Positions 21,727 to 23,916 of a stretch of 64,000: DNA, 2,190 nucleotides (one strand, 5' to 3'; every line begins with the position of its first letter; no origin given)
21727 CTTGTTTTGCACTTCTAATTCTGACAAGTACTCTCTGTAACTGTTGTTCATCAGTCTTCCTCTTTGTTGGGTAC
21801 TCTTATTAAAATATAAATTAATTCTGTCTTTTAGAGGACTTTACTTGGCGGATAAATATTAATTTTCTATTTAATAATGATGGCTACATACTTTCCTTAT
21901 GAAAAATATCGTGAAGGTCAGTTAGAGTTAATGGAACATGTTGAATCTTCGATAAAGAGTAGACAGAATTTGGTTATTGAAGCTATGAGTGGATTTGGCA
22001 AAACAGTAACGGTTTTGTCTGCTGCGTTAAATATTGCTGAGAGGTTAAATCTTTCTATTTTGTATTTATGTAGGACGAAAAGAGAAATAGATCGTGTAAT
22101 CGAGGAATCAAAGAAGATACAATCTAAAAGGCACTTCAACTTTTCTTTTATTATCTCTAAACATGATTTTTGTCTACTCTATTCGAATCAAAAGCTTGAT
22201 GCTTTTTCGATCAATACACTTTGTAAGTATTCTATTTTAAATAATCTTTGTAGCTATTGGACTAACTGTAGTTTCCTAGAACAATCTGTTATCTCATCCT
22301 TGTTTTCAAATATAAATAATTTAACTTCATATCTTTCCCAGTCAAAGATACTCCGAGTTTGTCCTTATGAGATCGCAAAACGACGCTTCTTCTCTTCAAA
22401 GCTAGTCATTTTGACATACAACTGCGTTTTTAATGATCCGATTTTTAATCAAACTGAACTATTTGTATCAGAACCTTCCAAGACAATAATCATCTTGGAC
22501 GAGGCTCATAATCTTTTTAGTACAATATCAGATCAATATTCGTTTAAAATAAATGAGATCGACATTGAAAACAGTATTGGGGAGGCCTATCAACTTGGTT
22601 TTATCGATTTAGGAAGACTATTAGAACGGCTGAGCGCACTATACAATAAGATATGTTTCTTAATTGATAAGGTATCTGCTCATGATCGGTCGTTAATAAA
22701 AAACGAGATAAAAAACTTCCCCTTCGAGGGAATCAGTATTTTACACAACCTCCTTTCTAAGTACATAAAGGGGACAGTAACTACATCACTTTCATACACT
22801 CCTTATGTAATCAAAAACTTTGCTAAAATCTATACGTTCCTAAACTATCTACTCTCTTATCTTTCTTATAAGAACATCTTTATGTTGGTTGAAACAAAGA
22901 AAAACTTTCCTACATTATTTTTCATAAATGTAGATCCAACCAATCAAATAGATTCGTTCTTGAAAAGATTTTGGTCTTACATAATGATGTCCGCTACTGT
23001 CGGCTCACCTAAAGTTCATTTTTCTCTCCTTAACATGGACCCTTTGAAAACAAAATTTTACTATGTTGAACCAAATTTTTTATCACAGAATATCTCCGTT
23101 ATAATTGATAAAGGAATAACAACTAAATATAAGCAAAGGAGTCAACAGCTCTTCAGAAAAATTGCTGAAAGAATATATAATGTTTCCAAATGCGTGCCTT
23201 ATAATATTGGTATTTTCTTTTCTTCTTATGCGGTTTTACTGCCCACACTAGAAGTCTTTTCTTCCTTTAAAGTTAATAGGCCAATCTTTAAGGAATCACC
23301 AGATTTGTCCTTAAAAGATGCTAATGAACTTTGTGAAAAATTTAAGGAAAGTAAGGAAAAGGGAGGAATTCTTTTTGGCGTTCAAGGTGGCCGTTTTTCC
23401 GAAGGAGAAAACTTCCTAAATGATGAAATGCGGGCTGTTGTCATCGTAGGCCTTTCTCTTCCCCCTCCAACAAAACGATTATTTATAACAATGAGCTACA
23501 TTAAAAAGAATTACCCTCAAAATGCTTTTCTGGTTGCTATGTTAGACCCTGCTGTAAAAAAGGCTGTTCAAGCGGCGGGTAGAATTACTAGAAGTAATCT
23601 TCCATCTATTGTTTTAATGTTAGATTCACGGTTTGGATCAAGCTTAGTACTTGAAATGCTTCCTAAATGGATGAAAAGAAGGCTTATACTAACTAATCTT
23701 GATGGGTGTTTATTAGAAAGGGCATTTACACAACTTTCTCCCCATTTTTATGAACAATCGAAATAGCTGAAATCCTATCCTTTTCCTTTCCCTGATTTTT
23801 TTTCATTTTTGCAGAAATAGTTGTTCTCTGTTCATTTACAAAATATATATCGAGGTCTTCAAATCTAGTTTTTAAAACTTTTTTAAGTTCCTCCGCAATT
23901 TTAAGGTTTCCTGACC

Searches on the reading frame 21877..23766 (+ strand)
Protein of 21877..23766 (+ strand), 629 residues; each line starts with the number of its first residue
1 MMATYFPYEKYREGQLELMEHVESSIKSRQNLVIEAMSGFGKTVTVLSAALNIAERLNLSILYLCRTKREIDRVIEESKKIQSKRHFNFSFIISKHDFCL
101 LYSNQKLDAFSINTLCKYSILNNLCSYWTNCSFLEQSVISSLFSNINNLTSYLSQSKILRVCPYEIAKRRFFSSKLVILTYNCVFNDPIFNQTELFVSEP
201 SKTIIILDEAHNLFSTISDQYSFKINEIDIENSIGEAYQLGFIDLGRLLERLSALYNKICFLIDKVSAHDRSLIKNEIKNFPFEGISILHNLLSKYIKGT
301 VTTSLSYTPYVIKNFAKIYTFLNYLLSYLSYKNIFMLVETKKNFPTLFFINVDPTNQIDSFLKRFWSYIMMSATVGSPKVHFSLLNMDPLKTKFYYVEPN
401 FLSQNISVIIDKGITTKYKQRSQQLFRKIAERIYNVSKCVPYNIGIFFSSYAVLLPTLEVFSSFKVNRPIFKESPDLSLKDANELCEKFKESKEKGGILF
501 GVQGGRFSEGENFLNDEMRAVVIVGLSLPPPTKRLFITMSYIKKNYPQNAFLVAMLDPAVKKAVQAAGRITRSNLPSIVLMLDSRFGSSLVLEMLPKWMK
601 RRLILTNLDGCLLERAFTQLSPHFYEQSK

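Call 51: search_protein_families(library=pfam, max_evalue=0.00001, proteins=[window:21877-23766:+])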
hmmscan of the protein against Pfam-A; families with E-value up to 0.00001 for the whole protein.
window:21877-23766:+ (629 aa): 4 families
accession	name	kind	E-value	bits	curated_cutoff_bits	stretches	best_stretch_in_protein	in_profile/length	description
PF13307.12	Helicase_C_2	-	4.7e-29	102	25.3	1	434-601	2-169/170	Helicase C-terminal domain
PF06733.21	DEAD_2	-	7e-20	71.8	21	1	63-227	1-169/172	DEAD_2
PF04851.21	ResIII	-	7.7e-08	32.9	22.5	1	11-242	4-158/164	Type III restriction enzyme, res subunit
PF00270.35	DEAD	-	8.5e-06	26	26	0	25-93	10-80/167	DEAD/DEAH box helicase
